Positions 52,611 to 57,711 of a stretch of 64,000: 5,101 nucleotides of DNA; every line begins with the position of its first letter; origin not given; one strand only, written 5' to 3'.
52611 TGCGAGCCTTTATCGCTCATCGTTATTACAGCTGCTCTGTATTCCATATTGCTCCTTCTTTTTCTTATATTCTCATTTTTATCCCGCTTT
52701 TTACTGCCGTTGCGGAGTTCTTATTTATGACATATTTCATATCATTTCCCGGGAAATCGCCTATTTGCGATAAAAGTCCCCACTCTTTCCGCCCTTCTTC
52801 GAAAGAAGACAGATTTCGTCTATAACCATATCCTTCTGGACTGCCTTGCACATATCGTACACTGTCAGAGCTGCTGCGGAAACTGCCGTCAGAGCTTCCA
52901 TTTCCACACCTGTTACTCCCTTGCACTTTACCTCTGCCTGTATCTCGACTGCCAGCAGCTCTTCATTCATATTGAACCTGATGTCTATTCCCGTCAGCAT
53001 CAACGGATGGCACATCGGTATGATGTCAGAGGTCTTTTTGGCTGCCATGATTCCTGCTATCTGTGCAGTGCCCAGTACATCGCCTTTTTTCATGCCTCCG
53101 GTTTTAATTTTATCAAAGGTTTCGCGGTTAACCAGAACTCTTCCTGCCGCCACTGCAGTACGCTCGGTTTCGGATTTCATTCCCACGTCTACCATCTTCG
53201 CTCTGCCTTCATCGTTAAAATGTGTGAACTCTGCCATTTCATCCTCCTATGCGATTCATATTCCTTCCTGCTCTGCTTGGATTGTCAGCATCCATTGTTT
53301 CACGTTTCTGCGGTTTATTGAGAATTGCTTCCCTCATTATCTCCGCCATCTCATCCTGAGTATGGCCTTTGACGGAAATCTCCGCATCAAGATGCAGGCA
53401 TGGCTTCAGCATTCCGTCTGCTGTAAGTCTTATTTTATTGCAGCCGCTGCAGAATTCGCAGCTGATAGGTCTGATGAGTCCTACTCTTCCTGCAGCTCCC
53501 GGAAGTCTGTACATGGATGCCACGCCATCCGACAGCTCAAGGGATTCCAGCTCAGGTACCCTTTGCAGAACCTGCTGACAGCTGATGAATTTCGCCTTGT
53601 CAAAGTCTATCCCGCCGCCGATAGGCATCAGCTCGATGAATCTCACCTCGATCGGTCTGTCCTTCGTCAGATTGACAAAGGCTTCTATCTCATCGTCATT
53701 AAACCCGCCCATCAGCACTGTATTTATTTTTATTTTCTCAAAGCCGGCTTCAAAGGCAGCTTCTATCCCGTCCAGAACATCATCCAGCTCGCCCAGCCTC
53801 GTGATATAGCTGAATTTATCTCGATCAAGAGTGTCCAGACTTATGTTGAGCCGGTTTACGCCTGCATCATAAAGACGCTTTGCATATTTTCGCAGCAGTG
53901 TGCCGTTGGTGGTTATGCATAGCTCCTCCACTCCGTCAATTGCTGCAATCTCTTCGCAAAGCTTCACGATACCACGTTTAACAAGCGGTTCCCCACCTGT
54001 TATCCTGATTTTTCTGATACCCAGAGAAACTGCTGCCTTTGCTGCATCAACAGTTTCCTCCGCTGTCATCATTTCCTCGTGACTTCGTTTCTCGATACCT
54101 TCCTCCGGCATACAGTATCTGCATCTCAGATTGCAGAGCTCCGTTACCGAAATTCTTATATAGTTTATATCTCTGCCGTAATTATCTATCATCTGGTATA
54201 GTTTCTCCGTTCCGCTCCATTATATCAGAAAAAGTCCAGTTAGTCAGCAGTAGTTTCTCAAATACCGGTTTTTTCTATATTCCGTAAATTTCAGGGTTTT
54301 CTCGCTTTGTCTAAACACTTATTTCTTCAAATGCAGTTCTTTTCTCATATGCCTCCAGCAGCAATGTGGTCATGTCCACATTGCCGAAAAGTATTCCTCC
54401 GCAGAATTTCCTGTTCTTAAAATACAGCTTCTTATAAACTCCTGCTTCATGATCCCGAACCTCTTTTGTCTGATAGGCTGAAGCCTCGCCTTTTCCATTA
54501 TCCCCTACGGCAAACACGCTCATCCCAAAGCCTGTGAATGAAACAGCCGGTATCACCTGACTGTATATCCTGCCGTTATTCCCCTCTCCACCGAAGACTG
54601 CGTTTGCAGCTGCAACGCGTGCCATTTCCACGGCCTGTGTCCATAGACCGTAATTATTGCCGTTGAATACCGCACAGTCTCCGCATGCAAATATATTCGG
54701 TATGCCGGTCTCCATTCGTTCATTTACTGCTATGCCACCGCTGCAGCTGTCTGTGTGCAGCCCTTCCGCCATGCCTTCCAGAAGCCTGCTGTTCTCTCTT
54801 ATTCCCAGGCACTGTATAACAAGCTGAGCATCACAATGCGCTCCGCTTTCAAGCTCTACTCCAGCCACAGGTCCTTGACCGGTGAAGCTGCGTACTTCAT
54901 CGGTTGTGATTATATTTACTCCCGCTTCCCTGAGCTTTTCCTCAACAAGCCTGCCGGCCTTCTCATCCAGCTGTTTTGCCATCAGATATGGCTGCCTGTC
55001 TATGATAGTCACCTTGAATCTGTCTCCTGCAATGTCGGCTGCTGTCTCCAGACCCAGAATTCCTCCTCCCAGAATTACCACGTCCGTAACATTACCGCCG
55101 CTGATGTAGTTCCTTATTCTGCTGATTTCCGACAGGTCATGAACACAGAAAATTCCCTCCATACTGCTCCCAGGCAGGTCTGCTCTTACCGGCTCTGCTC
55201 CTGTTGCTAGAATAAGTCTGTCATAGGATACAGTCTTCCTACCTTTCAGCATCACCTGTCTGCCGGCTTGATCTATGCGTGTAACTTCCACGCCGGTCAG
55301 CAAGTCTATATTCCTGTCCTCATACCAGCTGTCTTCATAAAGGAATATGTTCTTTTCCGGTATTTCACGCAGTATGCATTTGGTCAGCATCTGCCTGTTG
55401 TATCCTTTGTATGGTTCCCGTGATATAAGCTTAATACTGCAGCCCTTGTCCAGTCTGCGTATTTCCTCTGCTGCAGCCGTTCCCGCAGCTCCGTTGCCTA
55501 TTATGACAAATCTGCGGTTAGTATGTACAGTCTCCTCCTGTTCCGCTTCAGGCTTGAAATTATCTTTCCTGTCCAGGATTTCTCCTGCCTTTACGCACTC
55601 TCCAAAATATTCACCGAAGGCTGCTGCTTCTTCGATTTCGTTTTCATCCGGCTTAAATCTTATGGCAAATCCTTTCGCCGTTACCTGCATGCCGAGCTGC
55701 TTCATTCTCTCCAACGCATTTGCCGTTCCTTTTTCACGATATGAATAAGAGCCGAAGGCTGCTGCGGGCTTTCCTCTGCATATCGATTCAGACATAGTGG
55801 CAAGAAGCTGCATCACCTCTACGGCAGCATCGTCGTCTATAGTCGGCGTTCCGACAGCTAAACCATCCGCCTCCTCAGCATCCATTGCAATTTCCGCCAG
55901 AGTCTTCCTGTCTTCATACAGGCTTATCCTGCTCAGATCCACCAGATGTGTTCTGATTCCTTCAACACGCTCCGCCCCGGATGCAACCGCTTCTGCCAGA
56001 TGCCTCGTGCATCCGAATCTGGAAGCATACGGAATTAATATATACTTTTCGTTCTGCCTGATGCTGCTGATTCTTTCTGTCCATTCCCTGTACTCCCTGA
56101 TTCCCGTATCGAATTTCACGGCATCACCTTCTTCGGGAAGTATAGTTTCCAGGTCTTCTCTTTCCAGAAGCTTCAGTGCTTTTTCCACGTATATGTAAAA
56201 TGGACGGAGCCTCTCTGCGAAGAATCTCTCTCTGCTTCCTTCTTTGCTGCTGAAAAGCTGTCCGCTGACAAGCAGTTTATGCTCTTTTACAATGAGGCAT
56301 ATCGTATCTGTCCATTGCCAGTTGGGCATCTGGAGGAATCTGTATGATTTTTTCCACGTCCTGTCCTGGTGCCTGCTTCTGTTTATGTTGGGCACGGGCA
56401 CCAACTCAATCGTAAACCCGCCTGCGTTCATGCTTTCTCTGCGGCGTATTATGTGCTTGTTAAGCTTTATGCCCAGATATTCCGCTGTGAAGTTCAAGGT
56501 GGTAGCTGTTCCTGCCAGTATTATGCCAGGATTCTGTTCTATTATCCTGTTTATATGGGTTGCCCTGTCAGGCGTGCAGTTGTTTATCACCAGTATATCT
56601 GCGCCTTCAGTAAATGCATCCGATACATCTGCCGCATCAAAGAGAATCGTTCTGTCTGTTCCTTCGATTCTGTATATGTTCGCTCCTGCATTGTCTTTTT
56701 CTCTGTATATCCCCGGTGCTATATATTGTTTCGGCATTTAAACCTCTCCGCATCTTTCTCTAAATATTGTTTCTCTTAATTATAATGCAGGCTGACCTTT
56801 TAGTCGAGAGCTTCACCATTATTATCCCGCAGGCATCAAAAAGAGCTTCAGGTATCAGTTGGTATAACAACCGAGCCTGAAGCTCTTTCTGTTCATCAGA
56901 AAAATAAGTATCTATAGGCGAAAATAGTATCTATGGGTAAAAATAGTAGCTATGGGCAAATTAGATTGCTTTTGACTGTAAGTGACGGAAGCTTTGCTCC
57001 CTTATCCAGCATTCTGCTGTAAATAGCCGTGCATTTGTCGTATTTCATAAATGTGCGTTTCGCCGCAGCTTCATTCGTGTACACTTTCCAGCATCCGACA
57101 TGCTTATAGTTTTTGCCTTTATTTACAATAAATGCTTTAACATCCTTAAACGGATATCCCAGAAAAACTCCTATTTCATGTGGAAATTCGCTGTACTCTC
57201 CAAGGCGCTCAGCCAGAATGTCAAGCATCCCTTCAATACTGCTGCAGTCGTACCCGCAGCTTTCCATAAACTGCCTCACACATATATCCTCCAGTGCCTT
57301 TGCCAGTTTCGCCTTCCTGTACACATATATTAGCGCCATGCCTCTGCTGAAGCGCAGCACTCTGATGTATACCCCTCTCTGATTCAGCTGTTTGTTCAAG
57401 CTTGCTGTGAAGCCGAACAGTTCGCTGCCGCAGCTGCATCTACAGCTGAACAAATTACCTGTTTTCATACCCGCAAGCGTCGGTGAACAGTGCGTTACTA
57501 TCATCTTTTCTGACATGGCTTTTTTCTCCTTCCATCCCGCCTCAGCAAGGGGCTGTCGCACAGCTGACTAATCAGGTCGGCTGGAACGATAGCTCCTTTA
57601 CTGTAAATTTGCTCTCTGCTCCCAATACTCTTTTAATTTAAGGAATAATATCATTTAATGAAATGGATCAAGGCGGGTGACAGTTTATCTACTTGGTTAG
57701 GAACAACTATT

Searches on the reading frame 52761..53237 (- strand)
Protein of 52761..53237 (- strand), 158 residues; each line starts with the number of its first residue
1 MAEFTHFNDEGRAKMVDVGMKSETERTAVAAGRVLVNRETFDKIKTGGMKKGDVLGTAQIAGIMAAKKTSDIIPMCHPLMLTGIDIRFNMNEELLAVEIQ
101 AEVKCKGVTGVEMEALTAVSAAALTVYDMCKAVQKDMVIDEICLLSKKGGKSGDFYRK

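Call 79: search_protein_families(library=pfam, proteins=[window:52761-53237:-], max_evalue=0.001)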
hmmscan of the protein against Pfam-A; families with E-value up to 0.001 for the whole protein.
window:52761-53237:- (158 aa): 1 family
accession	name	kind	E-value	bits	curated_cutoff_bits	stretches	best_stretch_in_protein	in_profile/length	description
PF01967.27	MoaC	-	1.8e-58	196.8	27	1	15-150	1-136/136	MoaC family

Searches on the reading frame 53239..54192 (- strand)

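Call 79: search_protein_families(library=pfam, proteins=[window:53239-54192:-], max_evalue=0.001)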
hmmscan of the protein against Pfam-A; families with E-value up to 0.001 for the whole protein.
window:53239-54192:- (317 aa): 3 families
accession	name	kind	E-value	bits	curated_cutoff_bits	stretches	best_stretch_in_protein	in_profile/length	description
PF04055.27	Radical_SAM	-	8.3e-38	130.6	29.5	1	14-175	1-165/166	Radical SAM superfamily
PF06463.18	Mob_synth_C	-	4.3e-28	98.3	37.4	1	181-296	1-125/128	Molybdenum Cofactor Synthesis C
PF13353.11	Fer4_12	-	2.9e-07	31.3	22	1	19-118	14-112/137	4Fe-4S single cluster domain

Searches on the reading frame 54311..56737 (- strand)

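Call 10: search_protein_families(library=pfam, proteins=[window:54311-56737:-])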
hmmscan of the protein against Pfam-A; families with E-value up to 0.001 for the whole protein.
window:54311-56737:- (808 aa): 11 families
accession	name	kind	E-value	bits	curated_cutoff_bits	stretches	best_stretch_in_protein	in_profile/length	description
PF07992.20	Pyr_redox_2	-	4.1e-57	194.2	26.1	1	409-706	2-291/291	Pyridine nucleotide-disulphide oxidoreductase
PF00070.33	Pyr_redox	-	6.3e-18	65.5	22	1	553-630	2-80/82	Pyridine nucleotide-disulphide oxidoreductase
PF01266.30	DAO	-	8.6e-12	45.7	27.9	1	552-583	1-32/353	FAD dependent oxidoreductase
PF13738.12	Pyr_redox_3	-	7.1e-10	39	30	1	464-686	83-305/305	Pyridine nucleotide-disulphide oxidoreductase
PF00258.30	Flavodoxin_1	-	6.4e-09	36.5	25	1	236-374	2-142/143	Flavodoxin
PF18267.7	Rubredoxin_C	-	6.3e-08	32.9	25.9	1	731-800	2-69/70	Rubredoxin NAD+ reductase C-terminal domain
PF03486.20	HI0933_like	-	1.1e-06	28.8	50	0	552-588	2-38/244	HI0933-like protein Rossmann domain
PF00890.30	FAD_binding_2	-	1.3e-06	28.3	20.4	0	665-695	369-407/414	FAD binding domain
PF13450.12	NAD_binding_8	-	4e-06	27.4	21.9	0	555-585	1-31/68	NAD(P)-binding Rossmann-like domain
PF01262.27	AlaDh_PNT_C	-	2.9e-05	24.1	23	0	547-598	25-76/214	Alanine dehydrogenase/PNT, C-terminal domain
PF13454.12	NAD_binding_9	-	0.00069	20.1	21.8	0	411-464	1-58/155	FAD-NAD(P)-binding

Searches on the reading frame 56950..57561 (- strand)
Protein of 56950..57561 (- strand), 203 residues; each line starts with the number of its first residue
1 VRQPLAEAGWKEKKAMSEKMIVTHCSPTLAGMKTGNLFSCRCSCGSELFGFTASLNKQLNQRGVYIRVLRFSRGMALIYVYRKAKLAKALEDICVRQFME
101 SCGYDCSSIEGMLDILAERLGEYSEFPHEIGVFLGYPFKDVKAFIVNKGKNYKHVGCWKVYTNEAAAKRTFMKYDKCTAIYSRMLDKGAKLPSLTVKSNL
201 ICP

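Call 10: search_protein_families(library=pfam, proteins=[window:56950-57561:-])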
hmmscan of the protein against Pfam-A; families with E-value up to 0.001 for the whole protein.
window:56950-57561:- (203 aa): 1 family
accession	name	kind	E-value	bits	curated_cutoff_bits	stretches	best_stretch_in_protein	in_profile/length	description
PF12672.12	DUF3793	-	5.6e-57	192.8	25.1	1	21-194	1-166/167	Protein of unknown function (DUF3793)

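Call 74: find_homologous_proteins(query=window:56950-57516:-, max_evalue=1e-40)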
Query window:56950-57516:- (188 aa): 1797 proteins with E <= 1e-40 among 5177 candidates; the best 120 are listed.
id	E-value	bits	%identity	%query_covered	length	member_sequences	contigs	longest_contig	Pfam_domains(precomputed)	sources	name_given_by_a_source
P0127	1.4e-119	415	97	100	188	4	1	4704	PF12672.13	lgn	-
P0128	1.4e-84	300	69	100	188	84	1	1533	PF12672.13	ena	-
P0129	2.4e-79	283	68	100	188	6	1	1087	PF12672.13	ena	-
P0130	5.0e-74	266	63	100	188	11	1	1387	PF12672.13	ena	-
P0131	3.3e-70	254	61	99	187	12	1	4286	PF12672.13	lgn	-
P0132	1.7e-69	251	60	99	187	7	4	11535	PF12672.13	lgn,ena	-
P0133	2.2e-69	251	63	99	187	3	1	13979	PF12672.13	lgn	-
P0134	2.1e-67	245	60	97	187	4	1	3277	PF12672.13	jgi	-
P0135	3.7e-67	244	58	97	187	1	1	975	PF12672.13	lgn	-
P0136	3.6e-65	237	61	96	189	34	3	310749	PF12672.13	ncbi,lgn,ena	-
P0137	6.6e-65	236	57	97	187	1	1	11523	PF12672.13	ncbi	-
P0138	7.7e-64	233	60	96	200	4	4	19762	PF12672.13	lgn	-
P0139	1.9e-63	232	58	97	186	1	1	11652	PF12672.13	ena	-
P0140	3.1e-62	228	55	96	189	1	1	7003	PF12672.13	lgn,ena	-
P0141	9.0e-59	216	54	97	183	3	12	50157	PF12672.13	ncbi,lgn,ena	-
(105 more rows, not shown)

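Call 75: find_encoding_contigs(protein=P0127, flank=4000, max_places=5)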
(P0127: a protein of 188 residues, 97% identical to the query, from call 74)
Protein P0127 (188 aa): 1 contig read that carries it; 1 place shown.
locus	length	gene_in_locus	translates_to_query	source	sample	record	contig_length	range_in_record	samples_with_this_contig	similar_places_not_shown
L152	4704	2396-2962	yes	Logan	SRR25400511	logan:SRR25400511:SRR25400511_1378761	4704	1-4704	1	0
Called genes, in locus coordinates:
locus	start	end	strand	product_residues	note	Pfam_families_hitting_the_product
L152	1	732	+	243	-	?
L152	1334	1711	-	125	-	PF01541:GIY-YIG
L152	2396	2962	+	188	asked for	PF12672:DUF3793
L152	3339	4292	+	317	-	PF04055:Radical_SAM, PF13353:Fer4_12 (weak), PF06463:Mob_synth_C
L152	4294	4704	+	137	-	?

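Call 76: find_encoding_contigs(protein=P0133, flank=4000, max_places=3)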
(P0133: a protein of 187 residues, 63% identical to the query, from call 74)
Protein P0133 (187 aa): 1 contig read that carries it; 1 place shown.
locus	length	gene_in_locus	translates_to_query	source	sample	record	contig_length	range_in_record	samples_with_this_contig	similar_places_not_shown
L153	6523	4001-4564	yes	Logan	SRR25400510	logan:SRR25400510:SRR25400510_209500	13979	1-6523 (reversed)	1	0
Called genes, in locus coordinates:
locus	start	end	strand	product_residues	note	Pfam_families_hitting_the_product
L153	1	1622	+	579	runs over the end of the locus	PF00664:ABC_membrane, PF00005:ABC_tran, PF02463:SMC_N (faint)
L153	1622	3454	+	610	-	PF00664:ABC_membrane, PF00005:ABC_tran, PF02463:SMC_N (faint), PF13304:AAA_21 (faint)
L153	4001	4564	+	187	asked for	PF12672:DUF3793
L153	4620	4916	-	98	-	PF01541:GIY-YIG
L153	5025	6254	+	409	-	PF07907:YibE_F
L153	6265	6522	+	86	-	?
